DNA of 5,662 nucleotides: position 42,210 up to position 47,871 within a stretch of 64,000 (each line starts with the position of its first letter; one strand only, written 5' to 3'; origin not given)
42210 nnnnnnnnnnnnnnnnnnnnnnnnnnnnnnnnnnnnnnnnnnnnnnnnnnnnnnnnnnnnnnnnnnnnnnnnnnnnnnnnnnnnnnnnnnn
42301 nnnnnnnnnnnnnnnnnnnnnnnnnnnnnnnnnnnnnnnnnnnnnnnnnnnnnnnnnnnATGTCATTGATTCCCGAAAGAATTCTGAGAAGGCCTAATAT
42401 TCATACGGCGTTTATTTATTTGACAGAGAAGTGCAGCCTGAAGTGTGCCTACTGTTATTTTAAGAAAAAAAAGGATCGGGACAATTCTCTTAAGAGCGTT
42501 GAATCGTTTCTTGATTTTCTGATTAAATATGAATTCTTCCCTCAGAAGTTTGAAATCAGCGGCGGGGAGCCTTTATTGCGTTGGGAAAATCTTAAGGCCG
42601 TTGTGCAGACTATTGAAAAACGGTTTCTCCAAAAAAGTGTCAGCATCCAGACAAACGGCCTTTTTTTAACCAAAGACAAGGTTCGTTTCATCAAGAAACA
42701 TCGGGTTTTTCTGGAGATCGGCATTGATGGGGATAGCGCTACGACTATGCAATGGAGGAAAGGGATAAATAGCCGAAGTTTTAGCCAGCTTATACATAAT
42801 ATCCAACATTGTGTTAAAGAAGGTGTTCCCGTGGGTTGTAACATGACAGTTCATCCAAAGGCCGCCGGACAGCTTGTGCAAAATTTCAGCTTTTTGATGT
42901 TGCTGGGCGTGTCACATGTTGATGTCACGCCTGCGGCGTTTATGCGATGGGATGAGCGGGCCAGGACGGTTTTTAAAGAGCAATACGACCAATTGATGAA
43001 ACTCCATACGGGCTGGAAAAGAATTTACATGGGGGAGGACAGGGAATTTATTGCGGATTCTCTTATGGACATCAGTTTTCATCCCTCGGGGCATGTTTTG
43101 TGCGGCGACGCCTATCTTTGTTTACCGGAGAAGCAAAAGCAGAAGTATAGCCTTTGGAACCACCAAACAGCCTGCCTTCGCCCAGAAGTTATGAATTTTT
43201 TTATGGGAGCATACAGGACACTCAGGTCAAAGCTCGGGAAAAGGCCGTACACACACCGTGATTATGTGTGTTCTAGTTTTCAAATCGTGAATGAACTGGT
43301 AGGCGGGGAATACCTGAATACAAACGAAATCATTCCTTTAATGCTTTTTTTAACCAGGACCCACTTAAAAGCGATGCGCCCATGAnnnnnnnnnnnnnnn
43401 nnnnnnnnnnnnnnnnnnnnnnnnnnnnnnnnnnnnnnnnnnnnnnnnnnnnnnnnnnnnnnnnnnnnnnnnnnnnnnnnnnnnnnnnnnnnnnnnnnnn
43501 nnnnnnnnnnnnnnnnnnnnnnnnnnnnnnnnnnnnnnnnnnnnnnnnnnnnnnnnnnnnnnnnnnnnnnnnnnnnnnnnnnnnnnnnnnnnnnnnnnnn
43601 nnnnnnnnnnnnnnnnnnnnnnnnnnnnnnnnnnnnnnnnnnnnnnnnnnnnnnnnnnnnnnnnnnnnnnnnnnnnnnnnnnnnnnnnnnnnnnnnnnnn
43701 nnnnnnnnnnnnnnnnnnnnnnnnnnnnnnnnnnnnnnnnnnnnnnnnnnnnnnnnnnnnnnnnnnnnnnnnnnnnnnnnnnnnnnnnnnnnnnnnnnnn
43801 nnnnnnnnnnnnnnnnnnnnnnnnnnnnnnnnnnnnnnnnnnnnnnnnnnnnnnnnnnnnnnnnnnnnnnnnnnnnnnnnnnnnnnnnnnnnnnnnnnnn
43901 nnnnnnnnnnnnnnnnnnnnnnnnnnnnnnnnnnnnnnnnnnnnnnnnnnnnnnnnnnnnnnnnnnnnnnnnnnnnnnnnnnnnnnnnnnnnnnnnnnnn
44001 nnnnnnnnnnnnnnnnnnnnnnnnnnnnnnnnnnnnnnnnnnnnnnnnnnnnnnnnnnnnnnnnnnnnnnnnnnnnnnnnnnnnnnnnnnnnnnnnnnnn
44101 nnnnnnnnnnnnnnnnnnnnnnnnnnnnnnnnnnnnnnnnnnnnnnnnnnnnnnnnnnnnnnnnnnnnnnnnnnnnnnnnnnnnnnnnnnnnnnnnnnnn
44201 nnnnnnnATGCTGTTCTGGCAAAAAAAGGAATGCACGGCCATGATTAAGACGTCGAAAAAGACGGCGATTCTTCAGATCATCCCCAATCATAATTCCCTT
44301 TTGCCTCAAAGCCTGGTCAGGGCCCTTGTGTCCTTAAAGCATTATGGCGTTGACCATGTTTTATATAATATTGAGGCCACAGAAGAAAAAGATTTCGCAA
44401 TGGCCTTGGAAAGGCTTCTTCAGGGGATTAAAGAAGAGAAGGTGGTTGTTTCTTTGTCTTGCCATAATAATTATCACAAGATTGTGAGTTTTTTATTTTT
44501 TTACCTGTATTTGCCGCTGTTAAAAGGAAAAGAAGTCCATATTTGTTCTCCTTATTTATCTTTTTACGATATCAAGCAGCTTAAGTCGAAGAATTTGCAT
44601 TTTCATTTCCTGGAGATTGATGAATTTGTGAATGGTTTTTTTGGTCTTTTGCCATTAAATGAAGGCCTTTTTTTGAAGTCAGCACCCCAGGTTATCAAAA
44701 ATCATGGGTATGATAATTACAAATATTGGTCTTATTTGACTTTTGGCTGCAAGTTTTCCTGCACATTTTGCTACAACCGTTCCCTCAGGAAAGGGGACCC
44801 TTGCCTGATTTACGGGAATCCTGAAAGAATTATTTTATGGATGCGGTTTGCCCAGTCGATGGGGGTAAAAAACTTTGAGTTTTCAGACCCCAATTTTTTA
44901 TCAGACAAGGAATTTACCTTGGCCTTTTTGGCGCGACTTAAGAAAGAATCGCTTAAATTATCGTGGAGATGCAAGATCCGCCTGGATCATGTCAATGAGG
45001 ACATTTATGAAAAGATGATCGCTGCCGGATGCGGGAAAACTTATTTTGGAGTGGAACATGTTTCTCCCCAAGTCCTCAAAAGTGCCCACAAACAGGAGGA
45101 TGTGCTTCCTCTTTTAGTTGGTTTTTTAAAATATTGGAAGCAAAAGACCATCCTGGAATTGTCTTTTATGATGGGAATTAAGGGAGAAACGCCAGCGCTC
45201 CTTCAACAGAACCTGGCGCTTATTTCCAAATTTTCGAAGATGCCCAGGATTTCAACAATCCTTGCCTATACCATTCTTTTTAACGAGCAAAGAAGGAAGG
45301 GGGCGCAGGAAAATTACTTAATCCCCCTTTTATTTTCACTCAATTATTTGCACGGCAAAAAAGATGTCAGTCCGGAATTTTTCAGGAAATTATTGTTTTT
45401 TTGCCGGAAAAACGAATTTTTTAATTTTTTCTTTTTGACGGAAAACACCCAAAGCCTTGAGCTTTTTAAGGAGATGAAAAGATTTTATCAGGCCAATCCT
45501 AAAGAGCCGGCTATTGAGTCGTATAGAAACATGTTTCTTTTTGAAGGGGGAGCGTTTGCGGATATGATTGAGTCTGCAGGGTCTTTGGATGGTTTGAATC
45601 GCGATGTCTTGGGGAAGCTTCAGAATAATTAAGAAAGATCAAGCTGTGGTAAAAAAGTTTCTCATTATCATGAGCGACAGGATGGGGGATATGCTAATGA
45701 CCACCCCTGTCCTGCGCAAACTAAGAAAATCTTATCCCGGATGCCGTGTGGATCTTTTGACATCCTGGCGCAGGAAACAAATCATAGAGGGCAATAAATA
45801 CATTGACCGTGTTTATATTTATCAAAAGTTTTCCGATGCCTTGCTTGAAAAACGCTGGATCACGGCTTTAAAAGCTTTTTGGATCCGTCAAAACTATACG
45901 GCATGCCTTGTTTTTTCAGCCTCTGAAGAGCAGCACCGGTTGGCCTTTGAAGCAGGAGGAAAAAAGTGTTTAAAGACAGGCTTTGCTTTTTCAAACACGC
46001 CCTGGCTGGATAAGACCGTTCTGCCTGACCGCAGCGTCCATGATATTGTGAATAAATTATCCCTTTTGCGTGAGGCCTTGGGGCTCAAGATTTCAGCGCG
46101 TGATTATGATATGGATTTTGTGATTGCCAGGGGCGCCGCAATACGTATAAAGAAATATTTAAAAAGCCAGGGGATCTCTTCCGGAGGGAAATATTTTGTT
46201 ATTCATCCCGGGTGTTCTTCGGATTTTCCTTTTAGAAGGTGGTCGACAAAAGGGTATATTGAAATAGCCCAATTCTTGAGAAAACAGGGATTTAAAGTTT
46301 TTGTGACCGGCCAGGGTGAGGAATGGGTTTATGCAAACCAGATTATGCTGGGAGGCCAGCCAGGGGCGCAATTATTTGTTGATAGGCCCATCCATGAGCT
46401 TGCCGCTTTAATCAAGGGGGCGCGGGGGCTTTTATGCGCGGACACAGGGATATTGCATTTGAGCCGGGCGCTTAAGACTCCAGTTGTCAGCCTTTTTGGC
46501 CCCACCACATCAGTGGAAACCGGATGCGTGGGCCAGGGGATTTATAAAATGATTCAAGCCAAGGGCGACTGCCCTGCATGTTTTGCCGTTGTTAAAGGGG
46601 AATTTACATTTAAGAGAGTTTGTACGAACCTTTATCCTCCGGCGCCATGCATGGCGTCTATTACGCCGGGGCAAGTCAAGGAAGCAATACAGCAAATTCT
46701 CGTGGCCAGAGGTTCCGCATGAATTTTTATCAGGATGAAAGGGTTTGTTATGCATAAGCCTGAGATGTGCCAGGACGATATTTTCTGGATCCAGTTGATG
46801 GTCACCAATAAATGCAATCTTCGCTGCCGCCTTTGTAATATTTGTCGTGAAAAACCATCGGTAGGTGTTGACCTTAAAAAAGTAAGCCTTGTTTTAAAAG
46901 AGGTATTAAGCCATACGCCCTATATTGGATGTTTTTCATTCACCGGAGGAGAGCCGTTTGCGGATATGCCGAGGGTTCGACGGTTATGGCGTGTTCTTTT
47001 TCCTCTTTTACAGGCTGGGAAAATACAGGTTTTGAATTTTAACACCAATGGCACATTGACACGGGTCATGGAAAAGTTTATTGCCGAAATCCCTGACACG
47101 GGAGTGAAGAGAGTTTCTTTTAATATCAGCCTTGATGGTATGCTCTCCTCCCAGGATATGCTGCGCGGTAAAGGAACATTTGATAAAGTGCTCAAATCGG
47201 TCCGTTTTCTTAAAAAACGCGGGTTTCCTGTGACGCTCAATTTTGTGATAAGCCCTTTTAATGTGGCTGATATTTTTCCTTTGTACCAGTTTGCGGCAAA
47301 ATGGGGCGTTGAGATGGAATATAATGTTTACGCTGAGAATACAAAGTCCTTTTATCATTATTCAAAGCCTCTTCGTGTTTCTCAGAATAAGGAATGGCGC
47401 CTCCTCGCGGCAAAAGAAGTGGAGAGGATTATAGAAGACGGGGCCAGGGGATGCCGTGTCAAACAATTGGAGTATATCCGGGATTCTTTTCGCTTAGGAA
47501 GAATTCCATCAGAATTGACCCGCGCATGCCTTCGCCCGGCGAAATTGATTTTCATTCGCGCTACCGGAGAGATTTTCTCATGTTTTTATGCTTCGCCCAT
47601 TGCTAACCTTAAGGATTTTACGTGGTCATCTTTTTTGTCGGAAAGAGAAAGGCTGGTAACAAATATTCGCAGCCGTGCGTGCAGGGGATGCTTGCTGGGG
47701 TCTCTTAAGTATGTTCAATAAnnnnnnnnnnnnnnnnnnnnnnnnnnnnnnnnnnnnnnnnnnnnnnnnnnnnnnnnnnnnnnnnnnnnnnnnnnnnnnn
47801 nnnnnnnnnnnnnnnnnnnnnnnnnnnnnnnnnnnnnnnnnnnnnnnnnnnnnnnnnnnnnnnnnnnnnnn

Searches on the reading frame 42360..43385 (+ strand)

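Call 57: search_protein_families(library=pfam, proteins=[window:42360-43385:+], max_evalue=0.00001)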
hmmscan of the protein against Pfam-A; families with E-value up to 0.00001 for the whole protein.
window:42360-43385:+ (341 aa): 2 families
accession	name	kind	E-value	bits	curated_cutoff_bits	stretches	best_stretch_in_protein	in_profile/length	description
PF04055.27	Radical_SAM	-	4.5e-18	66.4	29.5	1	19-166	1-152/166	Radical SAM superfamily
PF13353.11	Fer4_12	-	2.6e-08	34.7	22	1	22-117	12-112/137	4Fe-4S single cluster domain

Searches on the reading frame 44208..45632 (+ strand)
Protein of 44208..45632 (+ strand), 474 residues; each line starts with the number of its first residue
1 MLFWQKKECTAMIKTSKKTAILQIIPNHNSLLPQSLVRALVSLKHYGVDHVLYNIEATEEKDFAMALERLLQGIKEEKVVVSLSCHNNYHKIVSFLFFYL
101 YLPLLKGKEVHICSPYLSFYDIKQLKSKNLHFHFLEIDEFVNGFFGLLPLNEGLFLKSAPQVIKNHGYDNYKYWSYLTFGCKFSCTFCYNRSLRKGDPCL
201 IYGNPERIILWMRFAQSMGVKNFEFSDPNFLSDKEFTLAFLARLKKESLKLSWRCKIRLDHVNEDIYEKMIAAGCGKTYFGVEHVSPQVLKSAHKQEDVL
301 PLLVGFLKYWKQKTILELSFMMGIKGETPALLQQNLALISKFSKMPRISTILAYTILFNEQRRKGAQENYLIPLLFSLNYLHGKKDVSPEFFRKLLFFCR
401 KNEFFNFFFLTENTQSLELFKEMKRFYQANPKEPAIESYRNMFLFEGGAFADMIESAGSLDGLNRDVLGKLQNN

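Call 57: search_protein_families(library=pfam, proteins=[window:44208-45632:+], max_evalue=0.00001)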
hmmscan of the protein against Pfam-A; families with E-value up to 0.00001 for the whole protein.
window:44208-45632:+ (474 aa): 1 family
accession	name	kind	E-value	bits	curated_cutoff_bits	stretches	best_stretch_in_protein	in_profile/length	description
PF04055.27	Radical_SAM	-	1.9e-14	54.6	29.5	1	177-330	3-157/166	Radical SAM superfamily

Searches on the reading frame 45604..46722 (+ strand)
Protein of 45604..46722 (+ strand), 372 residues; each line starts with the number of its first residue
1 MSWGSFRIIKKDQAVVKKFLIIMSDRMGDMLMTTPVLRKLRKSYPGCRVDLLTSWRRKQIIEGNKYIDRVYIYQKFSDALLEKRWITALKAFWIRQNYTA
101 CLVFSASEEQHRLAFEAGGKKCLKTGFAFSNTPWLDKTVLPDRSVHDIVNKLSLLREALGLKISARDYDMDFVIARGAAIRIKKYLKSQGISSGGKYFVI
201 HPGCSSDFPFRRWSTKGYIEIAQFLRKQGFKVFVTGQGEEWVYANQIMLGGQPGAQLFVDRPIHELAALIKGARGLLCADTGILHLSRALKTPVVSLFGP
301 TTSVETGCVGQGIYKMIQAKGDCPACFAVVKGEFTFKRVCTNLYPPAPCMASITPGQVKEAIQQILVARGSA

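Call 57: search_protein_families(library=pfam, proteins=[window:45604-46722:+], max_evalue=0.00001)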
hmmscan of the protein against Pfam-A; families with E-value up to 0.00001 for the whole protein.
window:45604-46722:+ (372 aa): 1 family
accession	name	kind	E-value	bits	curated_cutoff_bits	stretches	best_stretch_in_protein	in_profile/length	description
PF01075.23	Glyco_transf_9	-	1.5e-20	74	22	1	135-316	52-227/247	Glycosyltransferase family 9 (heptosyltransferase)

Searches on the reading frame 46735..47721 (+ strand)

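Call 57: search_protein_families(library=pfam, proteins=[window:46735-47721:+], max_evalue=0.00001)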
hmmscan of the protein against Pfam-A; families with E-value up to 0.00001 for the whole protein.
window:46735-47721:+ (328 aa): 1 family
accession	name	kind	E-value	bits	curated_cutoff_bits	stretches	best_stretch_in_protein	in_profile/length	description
PF04055.27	Radical_SAM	-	2.1e-16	61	29.5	1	23-185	3-164/166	Radical SAM superfamily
